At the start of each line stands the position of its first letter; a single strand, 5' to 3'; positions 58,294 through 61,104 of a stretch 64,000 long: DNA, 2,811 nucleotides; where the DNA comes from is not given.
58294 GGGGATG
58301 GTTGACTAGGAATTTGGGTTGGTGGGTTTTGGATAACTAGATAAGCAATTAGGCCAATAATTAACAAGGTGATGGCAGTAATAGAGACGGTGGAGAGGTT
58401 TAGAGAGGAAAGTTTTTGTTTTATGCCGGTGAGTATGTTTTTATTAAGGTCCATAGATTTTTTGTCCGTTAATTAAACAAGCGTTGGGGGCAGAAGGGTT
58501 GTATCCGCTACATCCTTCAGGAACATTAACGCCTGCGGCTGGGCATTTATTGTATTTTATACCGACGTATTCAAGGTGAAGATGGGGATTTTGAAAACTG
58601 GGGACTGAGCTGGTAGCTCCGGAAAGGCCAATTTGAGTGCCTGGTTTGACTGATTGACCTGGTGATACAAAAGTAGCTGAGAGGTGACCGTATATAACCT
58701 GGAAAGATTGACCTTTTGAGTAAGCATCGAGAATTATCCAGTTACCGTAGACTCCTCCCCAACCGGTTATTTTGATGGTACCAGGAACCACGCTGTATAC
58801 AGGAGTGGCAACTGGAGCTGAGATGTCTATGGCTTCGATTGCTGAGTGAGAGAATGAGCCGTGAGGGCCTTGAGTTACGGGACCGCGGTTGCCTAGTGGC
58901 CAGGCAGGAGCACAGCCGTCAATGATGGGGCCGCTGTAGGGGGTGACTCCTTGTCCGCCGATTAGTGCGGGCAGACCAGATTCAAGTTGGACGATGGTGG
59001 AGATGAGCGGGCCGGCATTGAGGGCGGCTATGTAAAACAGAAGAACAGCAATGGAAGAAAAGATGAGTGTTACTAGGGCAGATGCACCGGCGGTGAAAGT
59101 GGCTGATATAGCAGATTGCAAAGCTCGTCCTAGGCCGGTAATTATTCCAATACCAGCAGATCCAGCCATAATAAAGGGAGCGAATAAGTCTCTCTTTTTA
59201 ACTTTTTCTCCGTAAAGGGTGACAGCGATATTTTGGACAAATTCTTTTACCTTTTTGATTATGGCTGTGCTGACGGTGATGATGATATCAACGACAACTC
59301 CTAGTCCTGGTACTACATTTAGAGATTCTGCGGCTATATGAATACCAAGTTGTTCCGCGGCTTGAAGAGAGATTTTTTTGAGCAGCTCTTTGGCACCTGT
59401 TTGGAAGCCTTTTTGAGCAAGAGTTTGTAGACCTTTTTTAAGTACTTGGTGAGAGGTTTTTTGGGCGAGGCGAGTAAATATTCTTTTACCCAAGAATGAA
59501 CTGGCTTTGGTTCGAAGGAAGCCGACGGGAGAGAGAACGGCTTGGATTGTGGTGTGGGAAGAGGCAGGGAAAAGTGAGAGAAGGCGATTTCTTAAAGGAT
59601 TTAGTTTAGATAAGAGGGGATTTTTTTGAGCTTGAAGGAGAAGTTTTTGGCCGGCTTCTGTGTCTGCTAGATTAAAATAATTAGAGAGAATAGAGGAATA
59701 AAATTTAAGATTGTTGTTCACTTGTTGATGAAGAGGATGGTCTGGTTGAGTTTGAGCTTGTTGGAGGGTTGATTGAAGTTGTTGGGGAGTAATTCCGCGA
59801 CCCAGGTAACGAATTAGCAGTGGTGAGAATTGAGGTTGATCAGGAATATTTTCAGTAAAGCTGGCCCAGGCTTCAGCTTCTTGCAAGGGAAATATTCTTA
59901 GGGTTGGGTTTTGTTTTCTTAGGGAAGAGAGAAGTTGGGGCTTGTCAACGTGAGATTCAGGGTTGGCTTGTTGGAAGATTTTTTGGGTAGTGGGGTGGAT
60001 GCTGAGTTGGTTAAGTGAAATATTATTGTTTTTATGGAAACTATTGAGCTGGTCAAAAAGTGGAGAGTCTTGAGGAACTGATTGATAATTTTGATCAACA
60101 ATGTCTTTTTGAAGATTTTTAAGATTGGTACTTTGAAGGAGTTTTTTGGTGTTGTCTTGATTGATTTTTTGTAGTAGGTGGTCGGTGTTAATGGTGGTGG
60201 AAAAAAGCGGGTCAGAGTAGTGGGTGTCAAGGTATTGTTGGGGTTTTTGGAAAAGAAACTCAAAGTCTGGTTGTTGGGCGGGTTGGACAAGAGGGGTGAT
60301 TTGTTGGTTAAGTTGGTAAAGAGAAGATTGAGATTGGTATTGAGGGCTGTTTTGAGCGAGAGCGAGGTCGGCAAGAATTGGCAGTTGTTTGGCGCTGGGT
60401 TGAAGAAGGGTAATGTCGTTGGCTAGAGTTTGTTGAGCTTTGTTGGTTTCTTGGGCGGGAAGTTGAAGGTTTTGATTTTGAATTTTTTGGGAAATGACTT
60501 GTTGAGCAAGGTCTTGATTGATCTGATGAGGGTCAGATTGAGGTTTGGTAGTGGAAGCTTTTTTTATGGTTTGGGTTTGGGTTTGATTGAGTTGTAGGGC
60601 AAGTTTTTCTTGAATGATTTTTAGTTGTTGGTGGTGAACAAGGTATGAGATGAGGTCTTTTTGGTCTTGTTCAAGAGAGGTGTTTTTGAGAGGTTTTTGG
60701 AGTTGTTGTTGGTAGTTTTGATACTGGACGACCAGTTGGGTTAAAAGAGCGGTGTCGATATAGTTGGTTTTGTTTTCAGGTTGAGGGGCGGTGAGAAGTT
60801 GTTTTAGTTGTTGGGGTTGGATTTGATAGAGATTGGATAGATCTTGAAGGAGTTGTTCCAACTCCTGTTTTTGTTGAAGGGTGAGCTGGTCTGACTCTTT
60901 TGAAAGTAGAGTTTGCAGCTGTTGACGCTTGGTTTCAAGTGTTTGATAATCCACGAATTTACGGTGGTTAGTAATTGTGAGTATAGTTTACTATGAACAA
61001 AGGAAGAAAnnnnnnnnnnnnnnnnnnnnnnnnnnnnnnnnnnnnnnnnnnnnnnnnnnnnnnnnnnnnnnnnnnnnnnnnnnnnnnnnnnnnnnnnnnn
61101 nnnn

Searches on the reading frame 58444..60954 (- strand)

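Call 67: search_protein_families(library=pfam, proteins=[window:58444-60954:-], max_evalue=0.01)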
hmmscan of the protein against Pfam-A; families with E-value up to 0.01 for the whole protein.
window:58444-60954:- (836 aa): 1 family
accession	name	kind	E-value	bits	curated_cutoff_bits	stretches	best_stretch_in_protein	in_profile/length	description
PF01551.29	Peptidase_M23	-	1.4e-18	67.3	28.7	1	707-796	4-87/96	Peptidase family M23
